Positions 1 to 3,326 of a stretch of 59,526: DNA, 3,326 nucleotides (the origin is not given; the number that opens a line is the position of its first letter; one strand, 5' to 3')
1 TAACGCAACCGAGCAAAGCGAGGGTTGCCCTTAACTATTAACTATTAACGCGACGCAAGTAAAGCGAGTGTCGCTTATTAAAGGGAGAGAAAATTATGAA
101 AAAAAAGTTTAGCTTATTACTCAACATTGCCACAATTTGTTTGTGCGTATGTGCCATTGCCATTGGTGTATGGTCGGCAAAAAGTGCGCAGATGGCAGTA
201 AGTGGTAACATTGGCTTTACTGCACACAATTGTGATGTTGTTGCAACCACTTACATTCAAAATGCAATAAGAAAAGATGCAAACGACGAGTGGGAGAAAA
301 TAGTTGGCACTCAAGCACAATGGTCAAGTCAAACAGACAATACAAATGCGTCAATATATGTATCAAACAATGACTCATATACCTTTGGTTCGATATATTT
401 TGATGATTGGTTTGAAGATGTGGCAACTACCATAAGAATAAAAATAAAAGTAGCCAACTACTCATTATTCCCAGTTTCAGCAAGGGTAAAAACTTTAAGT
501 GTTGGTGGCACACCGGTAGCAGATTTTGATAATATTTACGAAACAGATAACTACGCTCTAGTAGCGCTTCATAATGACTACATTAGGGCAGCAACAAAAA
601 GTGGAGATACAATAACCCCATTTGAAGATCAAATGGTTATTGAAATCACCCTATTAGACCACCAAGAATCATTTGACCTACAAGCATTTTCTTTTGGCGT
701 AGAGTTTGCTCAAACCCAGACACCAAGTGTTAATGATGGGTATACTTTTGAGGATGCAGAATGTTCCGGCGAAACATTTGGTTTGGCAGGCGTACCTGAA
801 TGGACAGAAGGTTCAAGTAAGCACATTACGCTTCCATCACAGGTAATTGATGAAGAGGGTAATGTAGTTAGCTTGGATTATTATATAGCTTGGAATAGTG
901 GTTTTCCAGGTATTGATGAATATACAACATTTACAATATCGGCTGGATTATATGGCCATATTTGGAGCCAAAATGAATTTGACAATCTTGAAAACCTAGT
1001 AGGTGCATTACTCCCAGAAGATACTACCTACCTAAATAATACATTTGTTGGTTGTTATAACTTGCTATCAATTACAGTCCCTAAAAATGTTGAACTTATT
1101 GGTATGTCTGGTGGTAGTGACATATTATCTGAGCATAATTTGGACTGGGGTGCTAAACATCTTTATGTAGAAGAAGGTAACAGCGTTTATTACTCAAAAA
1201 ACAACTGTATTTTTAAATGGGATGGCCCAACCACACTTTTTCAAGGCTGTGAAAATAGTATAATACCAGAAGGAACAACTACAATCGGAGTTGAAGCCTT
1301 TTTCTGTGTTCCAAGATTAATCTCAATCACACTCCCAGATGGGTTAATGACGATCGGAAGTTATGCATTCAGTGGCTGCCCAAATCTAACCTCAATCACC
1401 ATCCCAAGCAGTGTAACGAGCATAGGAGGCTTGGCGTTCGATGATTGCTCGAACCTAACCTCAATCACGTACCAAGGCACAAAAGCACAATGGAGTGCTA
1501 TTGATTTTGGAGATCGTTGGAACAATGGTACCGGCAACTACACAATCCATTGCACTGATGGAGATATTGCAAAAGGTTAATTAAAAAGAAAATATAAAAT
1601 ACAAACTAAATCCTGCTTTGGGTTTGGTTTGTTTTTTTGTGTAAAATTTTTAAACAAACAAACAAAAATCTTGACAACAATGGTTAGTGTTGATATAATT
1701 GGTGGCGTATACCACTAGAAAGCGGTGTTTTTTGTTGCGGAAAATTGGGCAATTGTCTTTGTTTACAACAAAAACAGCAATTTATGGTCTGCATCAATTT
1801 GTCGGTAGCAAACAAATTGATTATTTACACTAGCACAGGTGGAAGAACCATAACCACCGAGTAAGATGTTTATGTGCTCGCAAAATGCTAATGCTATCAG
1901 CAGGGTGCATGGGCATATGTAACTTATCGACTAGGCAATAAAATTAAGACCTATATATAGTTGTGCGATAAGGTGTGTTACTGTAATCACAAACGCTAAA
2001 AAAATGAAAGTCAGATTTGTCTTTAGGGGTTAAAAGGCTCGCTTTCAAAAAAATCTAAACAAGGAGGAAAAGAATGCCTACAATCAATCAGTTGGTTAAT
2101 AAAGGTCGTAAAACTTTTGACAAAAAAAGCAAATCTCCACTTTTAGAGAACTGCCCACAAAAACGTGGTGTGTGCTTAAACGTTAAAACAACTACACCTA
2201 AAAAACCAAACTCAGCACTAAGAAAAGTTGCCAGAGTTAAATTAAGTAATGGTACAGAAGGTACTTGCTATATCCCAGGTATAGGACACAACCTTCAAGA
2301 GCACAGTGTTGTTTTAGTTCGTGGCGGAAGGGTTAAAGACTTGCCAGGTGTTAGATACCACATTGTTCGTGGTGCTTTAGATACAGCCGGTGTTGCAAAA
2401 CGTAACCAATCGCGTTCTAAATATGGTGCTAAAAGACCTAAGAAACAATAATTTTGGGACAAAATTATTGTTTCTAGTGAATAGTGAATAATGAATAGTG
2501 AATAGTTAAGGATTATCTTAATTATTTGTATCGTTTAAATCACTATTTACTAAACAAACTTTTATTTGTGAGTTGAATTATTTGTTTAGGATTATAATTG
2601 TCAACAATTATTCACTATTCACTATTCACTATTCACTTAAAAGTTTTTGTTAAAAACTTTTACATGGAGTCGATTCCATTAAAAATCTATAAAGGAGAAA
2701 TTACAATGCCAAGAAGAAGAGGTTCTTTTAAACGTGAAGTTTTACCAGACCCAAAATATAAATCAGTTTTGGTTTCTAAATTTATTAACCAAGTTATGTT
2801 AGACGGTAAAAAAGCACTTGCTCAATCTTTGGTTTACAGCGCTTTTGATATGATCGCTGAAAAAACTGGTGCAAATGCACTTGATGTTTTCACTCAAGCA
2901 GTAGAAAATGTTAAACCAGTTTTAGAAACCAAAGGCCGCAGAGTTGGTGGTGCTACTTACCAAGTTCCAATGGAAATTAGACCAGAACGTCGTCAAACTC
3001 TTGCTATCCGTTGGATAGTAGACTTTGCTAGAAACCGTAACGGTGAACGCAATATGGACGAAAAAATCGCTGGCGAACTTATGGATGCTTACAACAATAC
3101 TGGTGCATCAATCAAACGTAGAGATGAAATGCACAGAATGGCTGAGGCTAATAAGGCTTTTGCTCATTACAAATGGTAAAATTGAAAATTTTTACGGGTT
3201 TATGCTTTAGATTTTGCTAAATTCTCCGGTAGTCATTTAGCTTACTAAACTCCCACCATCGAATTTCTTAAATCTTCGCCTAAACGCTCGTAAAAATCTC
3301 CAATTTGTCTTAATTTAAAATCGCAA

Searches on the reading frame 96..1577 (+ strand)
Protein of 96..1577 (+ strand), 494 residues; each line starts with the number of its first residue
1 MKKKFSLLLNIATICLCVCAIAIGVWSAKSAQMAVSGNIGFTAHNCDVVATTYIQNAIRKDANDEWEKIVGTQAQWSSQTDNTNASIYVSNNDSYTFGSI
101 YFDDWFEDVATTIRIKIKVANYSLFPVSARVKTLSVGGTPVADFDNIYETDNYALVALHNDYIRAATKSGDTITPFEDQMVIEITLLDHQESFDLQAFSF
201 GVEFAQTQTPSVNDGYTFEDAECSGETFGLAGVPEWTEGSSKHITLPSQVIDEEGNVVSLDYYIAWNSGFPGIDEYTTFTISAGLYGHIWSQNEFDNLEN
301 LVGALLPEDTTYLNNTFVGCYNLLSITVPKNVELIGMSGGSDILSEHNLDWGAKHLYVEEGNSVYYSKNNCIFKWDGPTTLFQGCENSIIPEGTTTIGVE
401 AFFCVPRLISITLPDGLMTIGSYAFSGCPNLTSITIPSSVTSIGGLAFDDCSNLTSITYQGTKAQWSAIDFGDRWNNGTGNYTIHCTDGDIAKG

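Call 87: search_protein_families(library=pfam, proteins=[window:96-1577:+], max_evalue=0.00001)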
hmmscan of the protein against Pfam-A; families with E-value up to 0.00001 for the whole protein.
window:96-1577:+ (494 aa): 1 family
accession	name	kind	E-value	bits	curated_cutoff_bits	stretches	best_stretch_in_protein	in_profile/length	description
PF13306.12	LRR_5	-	6.3e-24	84.7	27.7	1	384-460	10-87/127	BspA type Leucine rich repeat region (6 copies)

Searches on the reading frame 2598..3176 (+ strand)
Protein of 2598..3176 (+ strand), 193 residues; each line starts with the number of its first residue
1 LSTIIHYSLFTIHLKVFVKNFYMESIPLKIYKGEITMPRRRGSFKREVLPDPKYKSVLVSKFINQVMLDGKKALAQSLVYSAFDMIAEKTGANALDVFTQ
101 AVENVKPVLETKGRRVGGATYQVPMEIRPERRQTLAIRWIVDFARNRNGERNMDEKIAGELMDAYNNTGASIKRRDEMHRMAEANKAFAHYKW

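Call 87: search_protein_families(library=pfam, proteins=[window:2598-3176:+], max_evalue=0.00001)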
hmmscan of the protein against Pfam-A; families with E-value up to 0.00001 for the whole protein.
window:2598-3176:+ (193 aa): 1 family
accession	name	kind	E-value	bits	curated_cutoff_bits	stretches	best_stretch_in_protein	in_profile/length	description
PF00177.27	Ribosomal_S7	-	3.7e-65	218.5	24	1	38-186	1-148/148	Ribosomal protein S7p/S5e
